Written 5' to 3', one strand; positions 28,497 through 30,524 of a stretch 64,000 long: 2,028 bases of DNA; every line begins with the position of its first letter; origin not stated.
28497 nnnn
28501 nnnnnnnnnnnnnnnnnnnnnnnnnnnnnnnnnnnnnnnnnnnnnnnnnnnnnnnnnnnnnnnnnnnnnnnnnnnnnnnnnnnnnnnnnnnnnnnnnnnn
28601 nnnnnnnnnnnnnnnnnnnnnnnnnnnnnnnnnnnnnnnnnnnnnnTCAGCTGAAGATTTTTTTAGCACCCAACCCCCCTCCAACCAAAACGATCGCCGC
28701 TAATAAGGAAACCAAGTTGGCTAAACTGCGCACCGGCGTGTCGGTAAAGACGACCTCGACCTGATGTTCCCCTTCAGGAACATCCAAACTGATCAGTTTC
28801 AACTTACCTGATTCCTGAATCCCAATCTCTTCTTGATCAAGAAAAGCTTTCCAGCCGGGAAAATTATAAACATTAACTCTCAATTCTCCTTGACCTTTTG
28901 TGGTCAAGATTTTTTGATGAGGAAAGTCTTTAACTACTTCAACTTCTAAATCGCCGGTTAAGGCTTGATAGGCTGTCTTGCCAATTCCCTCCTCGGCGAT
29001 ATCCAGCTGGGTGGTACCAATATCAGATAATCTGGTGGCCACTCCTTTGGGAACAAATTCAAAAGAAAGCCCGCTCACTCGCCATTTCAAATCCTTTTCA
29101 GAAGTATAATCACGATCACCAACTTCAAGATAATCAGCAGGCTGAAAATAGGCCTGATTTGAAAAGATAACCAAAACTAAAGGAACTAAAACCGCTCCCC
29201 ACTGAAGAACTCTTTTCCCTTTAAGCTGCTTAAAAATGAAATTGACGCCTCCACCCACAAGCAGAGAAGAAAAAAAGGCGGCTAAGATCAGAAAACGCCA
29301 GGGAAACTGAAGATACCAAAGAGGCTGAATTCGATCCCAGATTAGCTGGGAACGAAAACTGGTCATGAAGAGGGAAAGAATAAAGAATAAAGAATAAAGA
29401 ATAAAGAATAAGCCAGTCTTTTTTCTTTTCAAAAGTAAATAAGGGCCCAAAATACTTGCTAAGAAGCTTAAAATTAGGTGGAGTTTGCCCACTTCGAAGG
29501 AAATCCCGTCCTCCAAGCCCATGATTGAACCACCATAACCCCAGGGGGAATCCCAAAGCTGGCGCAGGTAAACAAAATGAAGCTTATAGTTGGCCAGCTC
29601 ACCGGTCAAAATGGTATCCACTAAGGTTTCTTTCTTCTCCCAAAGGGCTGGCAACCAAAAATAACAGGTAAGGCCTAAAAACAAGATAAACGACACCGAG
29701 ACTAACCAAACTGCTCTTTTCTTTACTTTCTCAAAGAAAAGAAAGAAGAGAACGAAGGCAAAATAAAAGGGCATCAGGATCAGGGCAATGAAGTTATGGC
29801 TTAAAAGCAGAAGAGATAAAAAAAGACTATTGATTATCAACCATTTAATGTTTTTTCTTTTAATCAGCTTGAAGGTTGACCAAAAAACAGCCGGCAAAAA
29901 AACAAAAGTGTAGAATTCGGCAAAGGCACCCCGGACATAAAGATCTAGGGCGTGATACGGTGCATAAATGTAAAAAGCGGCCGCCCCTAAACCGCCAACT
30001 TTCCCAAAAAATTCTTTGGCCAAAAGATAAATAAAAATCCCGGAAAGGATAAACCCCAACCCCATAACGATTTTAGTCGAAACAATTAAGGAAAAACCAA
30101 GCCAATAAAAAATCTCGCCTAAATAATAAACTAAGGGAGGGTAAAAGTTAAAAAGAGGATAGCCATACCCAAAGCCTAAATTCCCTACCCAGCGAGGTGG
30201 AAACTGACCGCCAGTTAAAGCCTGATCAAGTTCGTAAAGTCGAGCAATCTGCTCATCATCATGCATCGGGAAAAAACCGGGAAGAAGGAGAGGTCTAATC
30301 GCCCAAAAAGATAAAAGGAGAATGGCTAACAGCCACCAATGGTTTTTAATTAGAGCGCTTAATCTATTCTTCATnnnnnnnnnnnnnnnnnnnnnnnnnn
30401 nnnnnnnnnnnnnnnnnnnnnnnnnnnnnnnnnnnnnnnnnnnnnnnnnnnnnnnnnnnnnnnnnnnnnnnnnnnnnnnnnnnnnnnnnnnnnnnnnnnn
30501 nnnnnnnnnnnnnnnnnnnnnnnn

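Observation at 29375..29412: Second in-CDS heptanucleotide repeat (AAAGAAT)5.4 in a family-A membrane protein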

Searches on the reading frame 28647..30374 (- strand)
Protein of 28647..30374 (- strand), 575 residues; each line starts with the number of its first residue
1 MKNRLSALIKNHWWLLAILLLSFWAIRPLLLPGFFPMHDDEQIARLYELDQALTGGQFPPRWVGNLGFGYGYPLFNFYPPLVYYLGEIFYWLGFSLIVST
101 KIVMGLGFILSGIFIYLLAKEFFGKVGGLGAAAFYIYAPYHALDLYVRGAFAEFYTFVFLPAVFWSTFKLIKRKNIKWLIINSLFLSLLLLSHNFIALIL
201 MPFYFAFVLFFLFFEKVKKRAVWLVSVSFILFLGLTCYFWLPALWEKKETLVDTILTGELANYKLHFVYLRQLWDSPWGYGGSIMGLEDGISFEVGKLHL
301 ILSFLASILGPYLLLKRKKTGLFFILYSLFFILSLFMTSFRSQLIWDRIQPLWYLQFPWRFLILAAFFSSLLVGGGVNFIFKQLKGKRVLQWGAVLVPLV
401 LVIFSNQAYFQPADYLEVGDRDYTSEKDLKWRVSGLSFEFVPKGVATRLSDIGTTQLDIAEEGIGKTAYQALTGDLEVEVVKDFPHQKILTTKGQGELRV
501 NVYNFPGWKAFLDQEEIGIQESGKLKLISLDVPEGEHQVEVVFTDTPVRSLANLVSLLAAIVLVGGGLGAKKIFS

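Call 7: search_protein_families(library=pfam, proteins=[window:28647-30374:-], max_evalue=0.01)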
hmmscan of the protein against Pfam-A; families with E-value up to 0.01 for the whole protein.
window:28647-30374:- (575 aa): 2 families
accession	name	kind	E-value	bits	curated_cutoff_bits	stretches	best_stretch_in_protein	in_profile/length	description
PF10131.15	PTPS_related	-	1.6e-07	30.7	26.4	1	75-410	1-307/621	6-pyruvoyl-tetrahydropterin synthase related domain; membrane protein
PF13231.12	PMT_2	-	4e-06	27.6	26.1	1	79-232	3-153/160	Dolichyl-phosphate-mannose-protein mannosyltransferase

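Call 9: find_encoding_contigs(protein=window:28647-30374:-, flank=3000, max_places=10)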
Protein window:28647-30374:- (575 aa): no gene with exactly this product is on record in the collection.
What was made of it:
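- Tried and rejected: The exact protein lookup found nothing (call 9).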

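Call 10: find_homologous_proteins(query=window:28647-30374:-, max_evalue=0.00001)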
Query window:28647-30374:- (575 aa): 3375 proteins with E <= 0.00001 among 8000 candidates; the best 120 are listed.
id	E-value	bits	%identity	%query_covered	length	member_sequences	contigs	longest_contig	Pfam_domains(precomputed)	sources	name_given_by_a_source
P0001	0.0e+0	1285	100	100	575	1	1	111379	PF10131.16,PF13231.13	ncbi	-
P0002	2.4e-286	969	77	98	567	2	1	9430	PF10131.16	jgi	jgi:hypothetical protein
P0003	1.7e-284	963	75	98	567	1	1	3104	PF10131.16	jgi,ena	-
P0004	7.5e-283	958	74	100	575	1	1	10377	PF10131.16,PF13231.13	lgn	-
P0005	8.9e-268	908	73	97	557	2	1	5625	PF10131.16,PF02516.21,PF13231.13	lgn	-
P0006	1.7e-263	894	72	98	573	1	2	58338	PF10131.16,PF13231.13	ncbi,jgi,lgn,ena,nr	ncbi:MAG TPA: 6-pyruvoyl-tetrahydropterin synthase-related protein [Nevskiaceae bacterium]|nr:6-pyru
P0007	1.6e-260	884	69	99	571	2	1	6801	PF10131.16,PF13231.13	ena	-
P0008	9.4e-258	875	71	95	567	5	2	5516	PF10131.16,PF13231.13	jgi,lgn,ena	-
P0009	8.3e-254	862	68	99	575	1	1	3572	PF10131.16,PF13231.13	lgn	-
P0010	1.5e-248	845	68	99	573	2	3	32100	PF10131.16,PF13231.13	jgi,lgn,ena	-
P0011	1.5e-247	841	67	100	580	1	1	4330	PF10131.16,PF13231.13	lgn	-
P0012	2.0e-246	837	65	99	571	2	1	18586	PF10131.16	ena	-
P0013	1.2e-244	832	67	97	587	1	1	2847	PF10131.16,PF13231.13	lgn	-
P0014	7.5e-244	829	65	99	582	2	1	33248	PF10131.16,PF13231.13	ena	-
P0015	5.9e-242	823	66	98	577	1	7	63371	PF10131.16,PF13231.13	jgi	-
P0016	1.5e-238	811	64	97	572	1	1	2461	PF10131.16,PF13231.13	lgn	-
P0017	2.4e-234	798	64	97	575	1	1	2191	PF10131.16,PF13231.13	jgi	jgi:hypothetical protein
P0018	1.0e-219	749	61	96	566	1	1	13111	PF10131.16,PF20176.4,PF13231.13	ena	-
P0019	5.6e-217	740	62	94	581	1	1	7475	PF10131.16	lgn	-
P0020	7.3e-217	740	60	96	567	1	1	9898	PF10131.16,PF13231.13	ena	-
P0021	5.8e-216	737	62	96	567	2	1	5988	PF10131.16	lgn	-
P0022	6.8e-215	733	60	95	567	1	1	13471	PF10131.16,PF13231.13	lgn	-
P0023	1.1e-214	733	60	95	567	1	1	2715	PF10131.16,PF13231.13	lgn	-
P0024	1.1e-212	726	61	94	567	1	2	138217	PF10131.16,PF13231.13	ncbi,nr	ncbi:MAG: 6-pyruvoyl-tetrahydropterin synthase-related protein [Patescibacteria group bacterium]|nr:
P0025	3.9e-212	724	59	93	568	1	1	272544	PF10131.16,PF20176.4,PF13231.13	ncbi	ncbi:MAG: glycosyltransferase family 39 protein [Candidatus Gottesmanbacteria bacterium]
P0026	1.5e-210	719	60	94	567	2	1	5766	PF10131.16,PF13231.13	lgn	-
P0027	2.3e-208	712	58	97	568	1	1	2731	PF10131.16,PF13231.13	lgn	-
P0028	2.6e-205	702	58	98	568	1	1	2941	PF10131.16,PF13231.13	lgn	-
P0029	2.5e-202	692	57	95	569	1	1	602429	PF10131.16,PF13231.13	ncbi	-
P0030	1.9e-201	689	57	98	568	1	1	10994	PF10131.16,PF13231.13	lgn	-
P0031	5.3e-187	641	53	94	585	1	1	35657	PF13231.13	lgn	-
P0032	2.6e-181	622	51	96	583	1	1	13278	PF10131.16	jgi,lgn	-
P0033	3.0e-181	622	50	98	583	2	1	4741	PF10131.16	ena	-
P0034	1.1e-180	620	50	99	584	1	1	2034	PF10131.16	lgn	-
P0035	6.5e-180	618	51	98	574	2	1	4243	PF10131.16,PF20176.4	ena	-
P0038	8.7e-179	614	50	98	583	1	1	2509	PF10131.16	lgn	-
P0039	4.2e-177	609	50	98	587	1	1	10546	PF10131.16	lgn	-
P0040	1.0e-176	607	52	95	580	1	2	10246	PF10131.16,PF13231.13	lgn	-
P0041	1.7e-175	603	51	97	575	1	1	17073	PF13231.13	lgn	-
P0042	1.1e-173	597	49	99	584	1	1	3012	PF10131.16,PF13231.13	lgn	-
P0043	1.1e-173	597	51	99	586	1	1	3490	PF10131.16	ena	-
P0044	1.4e-173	597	51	99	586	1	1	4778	PF10131.16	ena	-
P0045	3.1e-173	596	50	96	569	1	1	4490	PF10131.16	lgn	-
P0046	1.5e-172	593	50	98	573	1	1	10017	PF10131.16,PF13231.13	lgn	-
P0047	1.6e-172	593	49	98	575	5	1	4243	PF10131.16,PF13231.13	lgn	-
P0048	4.9e-171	589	50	99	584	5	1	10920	PF10131.16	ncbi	-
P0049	5.3e-171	588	49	97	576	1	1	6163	PF10131.16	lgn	-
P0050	7.9e-171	588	50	98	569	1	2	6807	PF13231.13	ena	-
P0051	1.3e-170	587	50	97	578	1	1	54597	PF13231.13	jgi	jgi:uncharacterized membrane protein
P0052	3.9e-170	586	52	97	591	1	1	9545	PF10131.16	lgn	-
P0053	6.8e-170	585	52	97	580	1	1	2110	PF10131.16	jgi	-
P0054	8.1e-170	584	50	98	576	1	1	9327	PF10131.16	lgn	-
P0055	1.2e-169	584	49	97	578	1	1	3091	PF13231.13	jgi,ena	-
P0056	1.2e-169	584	48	98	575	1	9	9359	PF13231.13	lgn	-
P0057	1.4e-169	584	50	90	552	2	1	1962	PF10131.16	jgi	-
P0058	1.5e-169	584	48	97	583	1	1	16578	PF13231.13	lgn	-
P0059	2.1e-169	583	49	98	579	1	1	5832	PF10131.16,PF09586.17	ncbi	-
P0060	3.5e-169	582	48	97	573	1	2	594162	PF13231.13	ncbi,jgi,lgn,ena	-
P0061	4.8e-169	582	51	98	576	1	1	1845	PF10131.16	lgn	-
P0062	5.6e-169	582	50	95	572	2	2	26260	PF10131.16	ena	-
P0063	6.3e-169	582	48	97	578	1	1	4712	PF13231.13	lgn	-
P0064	7.3e-169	581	51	97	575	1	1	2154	PF10131.16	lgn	-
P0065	1.6e-168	580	48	98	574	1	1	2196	PF10131.16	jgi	jgi:hypothetical protein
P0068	6.6e-168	578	48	97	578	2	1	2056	PF13231.13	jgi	jgi:hypothetical protein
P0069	1.8e-167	577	48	97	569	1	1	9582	PF10131.16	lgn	-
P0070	5.0e-167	575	47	97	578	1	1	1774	PF13231.13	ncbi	-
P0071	5.0e-167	575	49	98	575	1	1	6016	PF13231.13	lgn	-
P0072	3.3e-166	573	47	97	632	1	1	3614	PF10131.16,PF13231.13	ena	-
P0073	3.6e-166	572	47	98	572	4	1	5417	PF10131.16,PF13231.13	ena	-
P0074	3.7e-166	572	49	95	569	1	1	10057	PF10131.16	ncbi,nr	ncbi:MAG TPA: 6-pyruvoyl-tetrahydropterin synthase-related protein [Candidatus Saccharimonadales bac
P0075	3.8e-166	572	51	92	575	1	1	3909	PF10131.16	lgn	-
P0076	5.4e-166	572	50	96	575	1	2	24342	PF10131.16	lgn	-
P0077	5.6e-166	572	51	93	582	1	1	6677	PF10131.16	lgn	-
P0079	6.7e-166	572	48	98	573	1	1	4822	PF10131.16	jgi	jgi:hypothetical protein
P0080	7.1e-166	571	47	98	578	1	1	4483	PF13231.13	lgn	-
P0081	8.4e-166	571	48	96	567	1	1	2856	PF10131.16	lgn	-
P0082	9.7e-166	571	49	95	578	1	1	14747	PF13231.13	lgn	-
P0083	1.0e-165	571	51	96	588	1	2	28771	PF10131.16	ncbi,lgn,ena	-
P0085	3.4e-165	569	47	98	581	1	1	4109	PF10131.16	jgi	jgi:hypothetical protein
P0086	5.4e-165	569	48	99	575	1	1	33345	PF10131.16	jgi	-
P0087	6.6e-165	568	47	96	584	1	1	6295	PF13231.13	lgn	-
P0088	7.5e-165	568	50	96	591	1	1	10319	PF10131.16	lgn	-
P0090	1.8e-164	567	47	97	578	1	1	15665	PF13231.13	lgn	-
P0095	1.5e-163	564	49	95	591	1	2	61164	PF10131.16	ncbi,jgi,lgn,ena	-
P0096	3.8e-163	562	47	97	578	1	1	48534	PF13231.13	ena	-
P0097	4.8e-163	562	47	97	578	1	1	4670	PF13231.13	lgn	-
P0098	5.6e-163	562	50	96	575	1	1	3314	PF10131.16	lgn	-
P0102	1.4e-162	561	45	96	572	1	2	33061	PF10131.16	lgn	-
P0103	1.9e-162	560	48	98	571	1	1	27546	PF10131.16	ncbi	-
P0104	4.0e-162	559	48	94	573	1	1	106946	PF10131.16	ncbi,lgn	-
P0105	5.7e-162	559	48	95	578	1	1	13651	PF10131.16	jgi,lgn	jgi:uncharacterized membrane protein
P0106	5.8e-162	559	46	97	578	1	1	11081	PF10131.16,PF13231.13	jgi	jgi:hypothetical protein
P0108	1.1e-161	558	47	95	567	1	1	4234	PF10131.16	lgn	-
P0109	1.5e-161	557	46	98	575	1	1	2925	PF10131.16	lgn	-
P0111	3.2e-161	556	48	96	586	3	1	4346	PF10131.16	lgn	-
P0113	6.6e-161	555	48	93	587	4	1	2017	PF10131.16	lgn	-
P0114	1.1e-160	554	46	98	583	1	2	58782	PF10131.16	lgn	-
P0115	1.2e-160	554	46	98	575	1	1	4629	PF10131.16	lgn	-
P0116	2.2e-160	553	47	95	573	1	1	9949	PF10131.16,PF20176.4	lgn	-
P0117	2.8e-160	553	48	97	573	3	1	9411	PF10131.16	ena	-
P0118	3.4e-160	553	49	94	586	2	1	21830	PF10131.16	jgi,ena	-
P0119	7.1e-160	552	50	97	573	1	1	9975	PF10131.16,PF09586.17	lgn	-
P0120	1.0e-159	551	47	97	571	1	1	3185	PF10131.16,PF13231.13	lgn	-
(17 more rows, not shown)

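Call 16: find_related_loci(query=A1, collection=genome_contigs, flank=10000)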
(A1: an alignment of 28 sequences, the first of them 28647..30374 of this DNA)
Query A1 (575 aa) in genome_contigs; peptide patterns used: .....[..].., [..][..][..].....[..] (x = any residue, [..] = any of these).
512 stretches matched a pattern; 450 encode a relative of the query (tblastn E <= 1e-3); the best 80 are kept; 80 distinct loci.
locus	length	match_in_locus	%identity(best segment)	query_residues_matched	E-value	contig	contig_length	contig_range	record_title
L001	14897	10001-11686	72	1-564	0e+0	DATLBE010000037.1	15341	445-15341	MAG TPA_asm: Nevskiaceae bacterium isolate SMAG_U14290 k141_1518386, whole genome shotgun sequence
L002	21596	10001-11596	59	22-553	0e+0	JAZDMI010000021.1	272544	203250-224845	MAG: Candidatus Gottesmanbacteria bacterium isolate MEGAHIT-group-0.642 k141_19530713, whole genome shotgun sequence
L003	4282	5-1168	68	189-575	1e-174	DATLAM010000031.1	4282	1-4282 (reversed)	MAG TPA_asm: Candidatus Bathyarchaeia archaeon isolate SMAG_U14271 k141_1412725, whole genome shotgun sequence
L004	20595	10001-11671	49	7-559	2e-167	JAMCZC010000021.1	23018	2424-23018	MAG: Patescibacteria group bacterium isolate FK_Sedi_B_Bin.322 NODE_7381_length_23018_cov_47.7174, whole genome shotgun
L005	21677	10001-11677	45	1-561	6e-156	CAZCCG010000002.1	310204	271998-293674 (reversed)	MAG TPA_asm: uncultured Gammaproteobacteria bacterium isolate SRP200132_co1_33 genome assembly, contig: NODE_20_length_3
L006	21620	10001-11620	47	25-559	2e-155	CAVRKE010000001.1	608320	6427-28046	MAG: Candidatus Levybacteria bacterium isolate MFD01476.bin.1.95 genome assembly, contig: contig_20563, whole genome sho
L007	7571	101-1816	44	3-574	1e-153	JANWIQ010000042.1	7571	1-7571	MAG: Candidatus Paceibacterota bacterium isolate CRAIB_MAG45 c_000000045764, whole genome shotgun sequence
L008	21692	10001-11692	45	3-557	4e-153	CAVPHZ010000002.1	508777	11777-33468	MAG: Candidatus Chisholmbacteria bacterium isolate MFD09964.bin.1.87 genome assembly, contig: contig_34727, whole genome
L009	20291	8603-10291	43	7-572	2e-152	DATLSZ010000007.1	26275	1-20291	MAG TPA_asm: Candidatus Acidiferrales bacterium isolate SMAG_U13943 k141_1020305, whole genome shotgun sequence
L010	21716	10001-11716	47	5-565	1e-148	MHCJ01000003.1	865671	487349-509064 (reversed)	MAG: Candidatus Chisholmbacteria bacterium RIFCSPHIGHO2_01_FULL_52_32 rifcsphigho2_01_scaffold_32, whole genome shotgun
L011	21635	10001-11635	44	23-565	3e-147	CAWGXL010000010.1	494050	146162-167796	MAG: uncultured bacterium isolate MFD09206.bin.2.20 genome assembly, contig: contig_853, whole genome shotgun sequence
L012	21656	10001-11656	43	15-561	2e-147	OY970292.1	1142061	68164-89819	MAG: Candidatus Levybacteria bacterium isolate MFD01916.bin.c.8 genome assembly, chromosome: 1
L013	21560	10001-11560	47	15-566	2e-145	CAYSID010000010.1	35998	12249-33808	MAG TPA_asm: uncultured Gammaproteobacteria bacterium isolate binchicken_co107_25 genome assembly, contig: NODE_2952_len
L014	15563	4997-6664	44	8-565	2e-143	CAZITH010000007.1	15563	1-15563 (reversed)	MAG TPA_asm: uncultured Gammaproteobacteria bacterium isolate SRP135725_co1_94 genome assembly, contig: NODE_4990_length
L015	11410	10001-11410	53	8-475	2e-143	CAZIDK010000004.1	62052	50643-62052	MAG TPA_asm: uncultured Gammaproteobacteria bacterium isolate SRP302447_co4_23 genome assembly, contig: NODE_1485_length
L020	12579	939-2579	43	34-564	3e-135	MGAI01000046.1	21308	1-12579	MAG: Candidatus Roizmanbacteria bacterium RIFCSPLOWO2_01_FULL_37_16 rifcsplowo2_01_scaffold_4821, whole genome shotgun s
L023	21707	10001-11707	42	15-571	6e-134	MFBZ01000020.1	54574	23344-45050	MAG: Candidatus Curtissbacteria bacterium RIFCSPLOWO2_12_FULL_41_16 rifcsplowo2_12_scaffold_469, whole genome shotgun se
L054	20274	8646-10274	38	18-563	3e-113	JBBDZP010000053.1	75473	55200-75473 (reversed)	MAG: Candidatus Levyibacteriota bacterium isolate LejiaD_39_46 Lejia_D_659_length_75473_cov_28, whole genome shotgun seq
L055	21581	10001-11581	40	9-559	1e-112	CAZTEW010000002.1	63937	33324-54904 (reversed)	MAG TPA_asm: uncultured Gammaproteobacteria bacterium isolate binchicken_co266_151 genome assembly, contig: NODE_981_len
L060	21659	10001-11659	37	15-565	2e-110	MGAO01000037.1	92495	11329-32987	MAG: Candidatus Roizmanbacteria bacterium RIFCSPLOWO2_01_FULL_40_14 rifcsplowo2_01_scaffold_425, whole genome shotgun se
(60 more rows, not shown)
